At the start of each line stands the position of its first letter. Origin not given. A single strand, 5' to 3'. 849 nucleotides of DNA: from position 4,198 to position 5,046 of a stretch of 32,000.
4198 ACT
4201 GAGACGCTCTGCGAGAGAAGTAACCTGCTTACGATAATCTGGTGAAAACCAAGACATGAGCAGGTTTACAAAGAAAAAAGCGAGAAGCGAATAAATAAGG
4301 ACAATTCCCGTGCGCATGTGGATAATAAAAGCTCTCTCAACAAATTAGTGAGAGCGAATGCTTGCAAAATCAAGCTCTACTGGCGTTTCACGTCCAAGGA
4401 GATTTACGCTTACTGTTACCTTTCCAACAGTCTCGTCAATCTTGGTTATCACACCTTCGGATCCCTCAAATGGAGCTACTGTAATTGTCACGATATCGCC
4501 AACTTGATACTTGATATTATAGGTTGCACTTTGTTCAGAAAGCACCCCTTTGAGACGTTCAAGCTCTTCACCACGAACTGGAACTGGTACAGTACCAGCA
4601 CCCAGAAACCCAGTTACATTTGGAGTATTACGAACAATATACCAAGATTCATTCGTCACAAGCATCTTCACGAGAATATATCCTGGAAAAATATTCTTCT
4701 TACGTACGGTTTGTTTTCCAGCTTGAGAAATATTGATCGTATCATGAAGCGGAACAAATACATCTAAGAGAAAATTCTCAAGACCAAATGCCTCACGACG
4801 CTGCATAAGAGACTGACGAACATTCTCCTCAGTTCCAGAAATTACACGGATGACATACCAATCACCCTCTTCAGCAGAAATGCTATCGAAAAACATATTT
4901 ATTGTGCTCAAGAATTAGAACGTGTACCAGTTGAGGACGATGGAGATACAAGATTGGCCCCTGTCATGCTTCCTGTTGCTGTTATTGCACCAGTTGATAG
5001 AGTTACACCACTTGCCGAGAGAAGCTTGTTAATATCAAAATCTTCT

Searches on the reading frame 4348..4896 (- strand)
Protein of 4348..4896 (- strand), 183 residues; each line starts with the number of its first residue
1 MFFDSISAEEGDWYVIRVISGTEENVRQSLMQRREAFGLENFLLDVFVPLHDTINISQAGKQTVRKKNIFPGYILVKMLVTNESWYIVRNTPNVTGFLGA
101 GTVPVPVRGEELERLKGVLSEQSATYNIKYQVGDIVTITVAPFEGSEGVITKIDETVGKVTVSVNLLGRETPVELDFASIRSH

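Call 10: search_protein_families(library=pfam, proteins=[window:4348-4896:-], max_evalue=0.01)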
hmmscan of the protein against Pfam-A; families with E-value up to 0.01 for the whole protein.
seq(183 aa): 2 families
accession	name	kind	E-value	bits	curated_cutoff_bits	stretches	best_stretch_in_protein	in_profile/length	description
PF02357.24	NusG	-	1.3e-24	87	22.2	1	12-115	2-92/93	Transcription termination factor nusG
PF00467.35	KOW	-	0.00014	22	22.3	1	132-162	1-31/32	KOW motif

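Call 22: list_cluster_members(proteins=[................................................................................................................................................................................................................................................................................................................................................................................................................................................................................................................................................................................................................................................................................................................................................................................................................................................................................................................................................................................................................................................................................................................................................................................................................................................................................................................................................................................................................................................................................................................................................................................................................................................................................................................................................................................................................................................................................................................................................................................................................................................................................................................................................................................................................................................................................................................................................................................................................, window:4348-4896:-])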
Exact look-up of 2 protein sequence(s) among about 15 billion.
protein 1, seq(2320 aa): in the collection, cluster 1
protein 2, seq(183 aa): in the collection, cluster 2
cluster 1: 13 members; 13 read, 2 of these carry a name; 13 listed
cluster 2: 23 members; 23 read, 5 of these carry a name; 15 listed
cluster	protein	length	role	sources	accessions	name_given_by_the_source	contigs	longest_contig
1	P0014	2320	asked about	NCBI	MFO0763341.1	MAG: hypothetical protein U0518_00520 [Candidatus Gracilibacteria bacterium]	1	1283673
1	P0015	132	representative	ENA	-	-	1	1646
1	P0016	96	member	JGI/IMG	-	alpha-tubulin suppressor-like RCC1 family protein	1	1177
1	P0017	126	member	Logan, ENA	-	-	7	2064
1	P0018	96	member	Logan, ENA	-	-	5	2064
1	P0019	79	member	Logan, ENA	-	-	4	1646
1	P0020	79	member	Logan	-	-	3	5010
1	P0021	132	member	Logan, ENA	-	-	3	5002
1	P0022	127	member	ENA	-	-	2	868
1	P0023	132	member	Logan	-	-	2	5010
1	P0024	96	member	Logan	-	-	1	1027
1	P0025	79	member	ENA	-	-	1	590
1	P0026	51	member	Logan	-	-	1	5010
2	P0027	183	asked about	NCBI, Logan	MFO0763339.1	MAG: transcription termination/antitermination protein NusG [Candidatus Gracilibacteria ...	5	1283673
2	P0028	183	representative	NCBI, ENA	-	-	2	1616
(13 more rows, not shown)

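Call 23: find_encoding_contigs(protein=window:4348-4896:-, flank=10000, max_places=6)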
Protein seq(183 aa) (183 aa): 6 contigs read that carry it; 6 places shown.
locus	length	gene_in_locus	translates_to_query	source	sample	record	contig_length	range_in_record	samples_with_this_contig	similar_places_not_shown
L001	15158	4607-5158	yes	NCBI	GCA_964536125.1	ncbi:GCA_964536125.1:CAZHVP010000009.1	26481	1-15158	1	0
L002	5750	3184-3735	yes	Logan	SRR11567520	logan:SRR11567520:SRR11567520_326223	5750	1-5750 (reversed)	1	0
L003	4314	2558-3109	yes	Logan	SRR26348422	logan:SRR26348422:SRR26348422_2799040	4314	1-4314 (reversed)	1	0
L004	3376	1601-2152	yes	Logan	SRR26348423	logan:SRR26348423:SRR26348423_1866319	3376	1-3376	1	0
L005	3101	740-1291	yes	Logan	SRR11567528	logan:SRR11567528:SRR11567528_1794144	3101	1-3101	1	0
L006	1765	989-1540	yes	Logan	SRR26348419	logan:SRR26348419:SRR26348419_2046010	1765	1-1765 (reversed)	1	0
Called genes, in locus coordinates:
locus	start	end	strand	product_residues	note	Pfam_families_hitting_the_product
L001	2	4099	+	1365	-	?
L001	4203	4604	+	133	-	PF00584:SecE (weak)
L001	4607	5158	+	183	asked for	PF02357:NusG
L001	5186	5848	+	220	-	-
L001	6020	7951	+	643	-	-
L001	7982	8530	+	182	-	-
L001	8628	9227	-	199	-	PF01694:Rhomboid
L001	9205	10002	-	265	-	PF01790:LGT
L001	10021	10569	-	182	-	PF01871:AMMECR1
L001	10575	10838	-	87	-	-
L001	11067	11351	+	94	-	-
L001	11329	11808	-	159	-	PF01252:Peptidase_A8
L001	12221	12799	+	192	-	-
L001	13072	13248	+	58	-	-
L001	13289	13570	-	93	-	-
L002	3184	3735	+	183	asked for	PF02357:NusG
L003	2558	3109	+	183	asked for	PF02357:NusG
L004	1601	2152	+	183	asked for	PF02357:NusG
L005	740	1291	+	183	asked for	PF02357:NusG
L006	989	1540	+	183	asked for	PF02357:NusG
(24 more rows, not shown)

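Call 29: find_homologous_proteins(query=P0014, max_evalue=1e-30)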
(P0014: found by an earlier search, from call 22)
Query P0014 (2320 aa): 909 proteins with E <= 1e-30 among 8000 candidates; the best 120 are listed.
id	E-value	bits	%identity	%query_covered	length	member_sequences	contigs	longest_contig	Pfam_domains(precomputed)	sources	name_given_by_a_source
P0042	0.0e+0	1637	30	48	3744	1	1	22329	PF00415.25,PF25047.1,PF13540.13,PF05345.19,PF25384.2,PF06832.19,PF25390.2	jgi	-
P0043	0.0e+0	1432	31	50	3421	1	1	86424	PF07679.23,PF13895.13,PF13927.13,PF00047.32,PF13540.13,PF05345.19,PF25384.2,PF06832.19,PF25390.2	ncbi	-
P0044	0.0e+0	1315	29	35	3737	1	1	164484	PF03269.21,PF00415.25,PF15937.11,PF18998.7,PF25047.1,PF13540.13,PF25384.2,PF25390.2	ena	-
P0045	0.0e+0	1252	30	59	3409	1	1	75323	PF07679.23,PF13895.13,PF00415.25,PF13927.13,PF00047.32,PF13540.13,PF05345.19,PF25384.2,PF25390.2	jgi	-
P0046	0.0e+0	1244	29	66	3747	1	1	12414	PF00801.27,PF07686.24,PF00415.25,PF11465.15,PF00047.32,PF13540.13,PF25384.2,PF06832.19,PF19081.7,PF25390.2,PF07679.23,PF13895.13,PF13927.13,PF25047.1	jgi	jgi:alpha-tubulin suppressor-like RCC1 family protein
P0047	0.0e+0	1239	31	28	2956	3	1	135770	PF25059.2,PF00550.32,PF00415.25,PF09285.18,PF13540.13,PF09870.16,PF16656.12,PF25390.2,PF16323.12,PF04516.21,PF25047.1,PF00041.28,PF24940.2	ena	-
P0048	0.0e+0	1117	32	38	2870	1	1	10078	PF25059.2,PF00415.25,PF16323.12,PF25047.1,PF13540.13,PF00041.28,PF25390.2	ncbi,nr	ncbi:MAG: hypothetical protein ORN58_00660 [Sediminibacterium sp.]|nr:hypothetical protein [Sedimini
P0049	0.0e+0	1046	27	64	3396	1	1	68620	PF07686.24,PF11465.15,PF00047.32,PF13540.13,PF25390.2,PF07679.23,PF13895.13,PF13927.13,PF12819.14,PF25047.1,PF18884.6,PF11721.15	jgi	-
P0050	0.0e+0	1020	28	68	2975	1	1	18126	PF07679.23,PF13895.13,PF07686.24,PF03572.24,PF13927.13,PF00047.32,PF13540.13,PF25390.2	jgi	-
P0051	1.4e-282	959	31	62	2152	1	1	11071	PF07679.23,PF13895.13,PF07686.24,PF13927.13,PF00047.32,PF25047.1,PF13540.13,PF25390.2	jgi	jgi:alpha-tubulin suppressor-like RCC1 family protein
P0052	2.7e-279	948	34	60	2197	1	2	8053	PF13540.13,PF22359.3,PF25384.2,PF25390.2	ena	-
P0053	8.1e-278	943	28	59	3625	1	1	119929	PF01839.30,PF07686.24,PF13688.13,PF00415.25,PF00047.32,PF13540.13,PF25384.2,PF07483.17,PF25390.2,PF07679.23,PF13895.13,PF13927.13,PF13517.13,PF05345.19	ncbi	-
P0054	1.0e-273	930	26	61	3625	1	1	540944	PF07679.23,PF13895.13,PF07686.24,PF00415.25,PF13927.13,PF00047.32,PF25047.1,PF13540.13,PF25390.2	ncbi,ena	-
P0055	3.8e-272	925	28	68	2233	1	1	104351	PF00801.27,PF18981.7,PF00415.25,PF25047.1,PF13540.13,PF24908.1,PF05345.19,PF25384.2,PF25390.2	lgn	-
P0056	1.5e-268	913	26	66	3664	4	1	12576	PF07679.23,PF13895.13,PF07686.24,PF00415.25,PF13927.13,PF00047.32,PF13540.13,PF25384.2,PF25390.2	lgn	-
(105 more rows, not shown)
